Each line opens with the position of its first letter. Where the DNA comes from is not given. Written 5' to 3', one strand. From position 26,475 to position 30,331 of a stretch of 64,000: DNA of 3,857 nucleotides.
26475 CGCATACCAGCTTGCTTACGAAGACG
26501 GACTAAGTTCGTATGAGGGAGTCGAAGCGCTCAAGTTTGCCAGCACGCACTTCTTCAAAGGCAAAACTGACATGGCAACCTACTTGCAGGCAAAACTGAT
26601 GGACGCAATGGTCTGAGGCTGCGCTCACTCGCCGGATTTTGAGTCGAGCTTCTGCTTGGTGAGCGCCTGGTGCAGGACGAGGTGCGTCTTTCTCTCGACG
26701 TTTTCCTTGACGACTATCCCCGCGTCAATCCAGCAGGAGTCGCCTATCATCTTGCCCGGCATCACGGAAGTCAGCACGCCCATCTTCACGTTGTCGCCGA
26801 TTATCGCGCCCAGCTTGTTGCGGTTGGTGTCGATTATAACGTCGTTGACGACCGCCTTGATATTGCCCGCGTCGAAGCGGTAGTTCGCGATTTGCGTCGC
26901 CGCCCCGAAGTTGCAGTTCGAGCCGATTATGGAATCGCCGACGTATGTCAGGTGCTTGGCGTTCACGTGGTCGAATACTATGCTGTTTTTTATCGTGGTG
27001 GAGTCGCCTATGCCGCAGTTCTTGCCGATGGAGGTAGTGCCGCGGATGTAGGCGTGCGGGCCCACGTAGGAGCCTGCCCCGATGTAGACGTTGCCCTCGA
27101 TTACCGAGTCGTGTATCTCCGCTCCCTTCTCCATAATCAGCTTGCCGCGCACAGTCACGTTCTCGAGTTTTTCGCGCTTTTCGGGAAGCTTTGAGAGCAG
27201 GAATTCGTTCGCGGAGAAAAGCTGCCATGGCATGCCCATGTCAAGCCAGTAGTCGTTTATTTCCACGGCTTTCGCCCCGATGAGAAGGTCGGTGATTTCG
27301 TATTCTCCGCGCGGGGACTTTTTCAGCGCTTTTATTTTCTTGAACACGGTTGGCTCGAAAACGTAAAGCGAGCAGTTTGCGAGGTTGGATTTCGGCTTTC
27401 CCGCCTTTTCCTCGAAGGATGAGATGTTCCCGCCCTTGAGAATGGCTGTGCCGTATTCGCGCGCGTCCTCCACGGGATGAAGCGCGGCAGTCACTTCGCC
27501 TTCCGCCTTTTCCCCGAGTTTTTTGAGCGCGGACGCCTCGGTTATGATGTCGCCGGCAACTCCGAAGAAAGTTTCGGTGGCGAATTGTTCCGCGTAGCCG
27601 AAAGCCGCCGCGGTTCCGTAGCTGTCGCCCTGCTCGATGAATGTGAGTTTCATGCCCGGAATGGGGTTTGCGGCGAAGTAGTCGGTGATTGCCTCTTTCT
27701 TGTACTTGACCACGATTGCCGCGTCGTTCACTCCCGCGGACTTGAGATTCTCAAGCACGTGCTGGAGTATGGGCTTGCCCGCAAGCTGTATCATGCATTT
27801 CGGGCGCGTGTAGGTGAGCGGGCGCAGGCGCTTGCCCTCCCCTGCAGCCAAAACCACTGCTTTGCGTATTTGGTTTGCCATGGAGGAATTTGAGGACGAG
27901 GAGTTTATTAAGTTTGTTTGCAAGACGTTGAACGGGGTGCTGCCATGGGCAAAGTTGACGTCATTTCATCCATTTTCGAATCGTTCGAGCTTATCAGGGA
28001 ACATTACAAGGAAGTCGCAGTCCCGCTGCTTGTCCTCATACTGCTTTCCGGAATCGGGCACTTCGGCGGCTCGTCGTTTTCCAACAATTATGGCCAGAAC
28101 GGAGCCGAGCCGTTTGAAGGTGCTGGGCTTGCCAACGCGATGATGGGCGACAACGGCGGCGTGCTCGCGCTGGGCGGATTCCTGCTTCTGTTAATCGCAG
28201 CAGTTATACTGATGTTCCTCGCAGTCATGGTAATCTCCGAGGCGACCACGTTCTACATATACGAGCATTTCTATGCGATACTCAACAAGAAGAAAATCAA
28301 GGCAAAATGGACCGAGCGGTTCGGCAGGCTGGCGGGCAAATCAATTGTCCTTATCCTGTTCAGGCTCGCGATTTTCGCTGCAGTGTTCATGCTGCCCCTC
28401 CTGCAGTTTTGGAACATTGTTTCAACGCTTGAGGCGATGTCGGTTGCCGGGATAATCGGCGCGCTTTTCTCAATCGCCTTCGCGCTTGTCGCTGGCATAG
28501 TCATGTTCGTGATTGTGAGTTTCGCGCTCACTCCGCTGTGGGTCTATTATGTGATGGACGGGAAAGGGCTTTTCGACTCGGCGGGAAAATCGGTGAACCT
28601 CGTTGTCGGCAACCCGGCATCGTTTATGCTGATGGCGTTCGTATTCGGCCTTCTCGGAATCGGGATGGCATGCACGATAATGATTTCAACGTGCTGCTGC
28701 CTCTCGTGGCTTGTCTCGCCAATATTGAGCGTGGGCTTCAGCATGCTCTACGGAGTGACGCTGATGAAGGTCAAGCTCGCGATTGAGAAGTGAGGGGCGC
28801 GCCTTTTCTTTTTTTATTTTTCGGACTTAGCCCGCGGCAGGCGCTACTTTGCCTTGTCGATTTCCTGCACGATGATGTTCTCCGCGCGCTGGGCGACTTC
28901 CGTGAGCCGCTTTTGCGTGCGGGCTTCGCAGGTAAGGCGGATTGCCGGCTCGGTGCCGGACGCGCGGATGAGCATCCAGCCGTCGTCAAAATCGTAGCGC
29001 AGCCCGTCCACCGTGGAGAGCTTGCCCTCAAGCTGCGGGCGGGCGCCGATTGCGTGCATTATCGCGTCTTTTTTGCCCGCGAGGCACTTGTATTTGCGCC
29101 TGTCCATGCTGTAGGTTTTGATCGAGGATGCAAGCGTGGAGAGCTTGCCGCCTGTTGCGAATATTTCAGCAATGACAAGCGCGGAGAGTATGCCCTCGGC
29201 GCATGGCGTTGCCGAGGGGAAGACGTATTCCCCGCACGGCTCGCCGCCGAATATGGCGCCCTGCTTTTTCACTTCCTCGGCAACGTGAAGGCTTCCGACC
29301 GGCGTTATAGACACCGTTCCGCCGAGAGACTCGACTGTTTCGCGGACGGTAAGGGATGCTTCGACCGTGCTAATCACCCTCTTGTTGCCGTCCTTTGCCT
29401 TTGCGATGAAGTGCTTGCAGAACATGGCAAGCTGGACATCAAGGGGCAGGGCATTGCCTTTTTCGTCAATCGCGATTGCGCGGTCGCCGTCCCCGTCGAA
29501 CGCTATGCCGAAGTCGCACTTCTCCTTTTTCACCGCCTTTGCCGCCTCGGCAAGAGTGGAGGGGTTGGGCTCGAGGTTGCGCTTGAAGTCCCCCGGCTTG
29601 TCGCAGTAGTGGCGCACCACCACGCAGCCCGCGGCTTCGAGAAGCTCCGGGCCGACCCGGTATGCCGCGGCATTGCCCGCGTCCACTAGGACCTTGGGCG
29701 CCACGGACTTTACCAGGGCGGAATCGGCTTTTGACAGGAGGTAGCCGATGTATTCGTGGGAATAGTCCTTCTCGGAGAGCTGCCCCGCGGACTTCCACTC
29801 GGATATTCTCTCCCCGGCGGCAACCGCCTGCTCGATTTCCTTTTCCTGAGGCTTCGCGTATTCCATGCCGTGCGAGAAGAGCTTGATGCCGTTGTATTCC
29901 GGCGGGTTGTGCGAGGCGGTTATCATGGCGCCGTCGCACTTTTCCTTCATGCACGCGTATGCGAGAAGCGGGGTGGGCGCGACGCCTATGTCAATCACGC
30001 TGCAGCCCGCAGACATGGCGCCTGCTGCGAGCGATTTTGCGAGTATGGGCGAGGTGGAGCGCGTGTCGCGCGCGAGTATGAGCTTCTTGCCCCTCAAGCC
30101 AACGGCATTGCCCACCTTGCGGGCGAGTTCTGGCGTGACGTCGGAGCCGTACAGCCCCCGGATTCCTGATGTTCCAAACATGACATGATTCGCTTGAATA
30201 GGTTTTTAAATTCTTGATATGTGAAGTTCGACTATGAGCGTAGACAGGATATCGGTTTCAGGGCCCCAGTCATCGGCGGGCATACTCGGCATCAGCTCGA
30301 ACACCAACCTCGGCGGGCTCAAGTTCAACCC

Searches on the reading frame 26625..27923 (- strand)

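Call 11: search_protein_families(library=pfam, proteins=[window:26625-27923:-], max_evalue=0.001)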
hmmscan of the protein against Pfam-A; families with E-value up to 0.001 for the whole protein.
window:26625-27923:- (432 aa): 7 families
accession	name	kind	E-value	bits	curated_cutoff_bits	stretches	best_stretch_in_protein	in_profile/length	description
PF00483.29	NTP_transferase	-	3.2e-38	132.1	21.2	1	21-244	1-244/245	Nucleotidyl transferase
PF12804.13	NTP_transf_3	-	4.2e-15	56.7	27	1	22-172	1-128/160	MobA-like NTP transferase domain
PF25084.1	LbH_EIF2B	-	1.8e-14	54.1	54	2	271-346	14-88/105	EIF2B subunit epsilon LbH domain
PF00132.30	Hexapep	-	1.8e-10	40.5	27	2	278-313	1-36/36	Bacterial transferase hexapeptide (six repeats)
PF14602.12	Hexapep_2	-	2.3e-06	27.6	27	0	373-405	2-32/34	Hexapeptide repeat of succinyl-transferase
PF01128.25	IspD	-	3.2e-05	24.2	27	1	22-77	3-55/221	2-C-methyl-D-erythritol 4-phosphate cytidylyltransferase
PF24894.1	Hexapep_GlmU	-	3.3e-05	24.4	23.3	0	299-348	21-69/104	GlmU-like, C-terminal hexapeptide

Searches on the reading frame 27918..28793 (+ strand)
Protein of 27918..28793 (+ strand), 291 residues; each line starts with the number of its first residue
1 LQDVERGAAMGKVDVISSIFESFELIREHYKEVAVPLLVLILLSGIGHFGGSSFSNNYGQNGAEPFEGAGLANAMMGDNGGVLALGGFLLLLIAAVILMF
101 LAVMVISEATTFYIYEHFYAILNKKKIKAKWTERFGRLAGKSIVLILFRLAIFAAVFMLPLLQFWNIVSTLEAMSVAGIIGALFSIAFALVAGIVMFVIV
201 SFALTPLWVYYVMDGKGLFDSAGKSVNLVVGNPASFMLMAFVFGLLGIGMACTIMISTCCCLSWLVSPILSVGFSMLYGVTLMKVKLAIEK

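Call 11: search_protein_families(library=pfam, proteins=[window:27918-28793:+], max_evalue=0.001)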
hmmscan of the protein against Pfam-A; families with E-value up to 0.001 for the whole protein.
window:27918-28793:+ (291 aa): 1 family
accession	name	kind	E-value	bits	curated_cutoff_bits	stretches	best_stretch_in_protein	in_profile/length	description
PF24400.1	DUF7544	-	4e-05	23.4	27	1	38-280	31-250/302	Family of unknown function (DUF7544)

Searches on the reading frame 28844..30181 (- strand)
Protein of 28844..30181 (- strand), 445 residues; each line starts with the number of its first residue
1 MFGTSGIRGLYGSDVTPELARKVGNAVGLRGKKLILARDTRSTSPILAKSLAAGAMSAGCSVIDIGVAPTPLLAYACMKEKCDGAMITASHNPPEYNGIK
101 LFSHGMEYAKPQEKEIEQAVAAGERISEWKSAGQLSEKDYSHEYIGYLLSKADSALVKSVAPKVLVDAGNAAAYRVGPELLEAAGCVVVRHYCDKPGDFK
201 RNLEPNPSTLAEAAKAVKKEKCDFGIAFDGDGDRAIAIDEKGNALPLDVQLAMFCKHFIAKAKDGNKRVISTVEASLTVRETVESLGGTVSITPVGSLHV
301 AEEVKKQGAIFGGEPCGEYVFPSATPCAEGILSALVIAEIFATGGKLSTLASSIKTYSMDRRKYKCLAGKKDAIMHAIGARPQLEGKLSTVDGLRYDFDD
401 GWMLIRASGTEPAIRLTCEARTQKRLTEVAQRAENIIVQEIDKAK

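Call 11: search_protein_families(library=pfam, proteins=[window:28844-30181:-], max_evalue=0.001)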
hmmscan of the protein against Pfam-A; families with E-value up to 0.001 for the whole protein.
window:28844-30181:- (445 aa): 4 families
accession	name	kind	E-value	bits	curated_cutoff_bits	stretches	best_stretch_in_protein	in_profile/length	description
PF02878.22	PGM_PMM_I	-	1.3e-37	129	22.5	1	2-124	4-135/138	Phosphoglucomutase/phosphomannomutase, alpha/beta/alpha domain I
PF02879.22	PGM_PMM_II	-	6.1e-21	75.3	29.3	1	143-242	2-103/103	Phosphoglucomutase/phosphomannomutase, alpha/beta/alpha domain II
PF02880.22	PGM_PMM_III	-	3.6e-17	63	20.7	1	251-356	6-114/115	Phosphoglucomutase/phosphomannomutase, alpha/beta/alpha domain III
PF00408.26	PGM_PMM_IV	-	5.3e-13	49.3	23.1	1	383-433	21-65/68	Phosphoglucomutase/phosphomannomutase, C-terminal domain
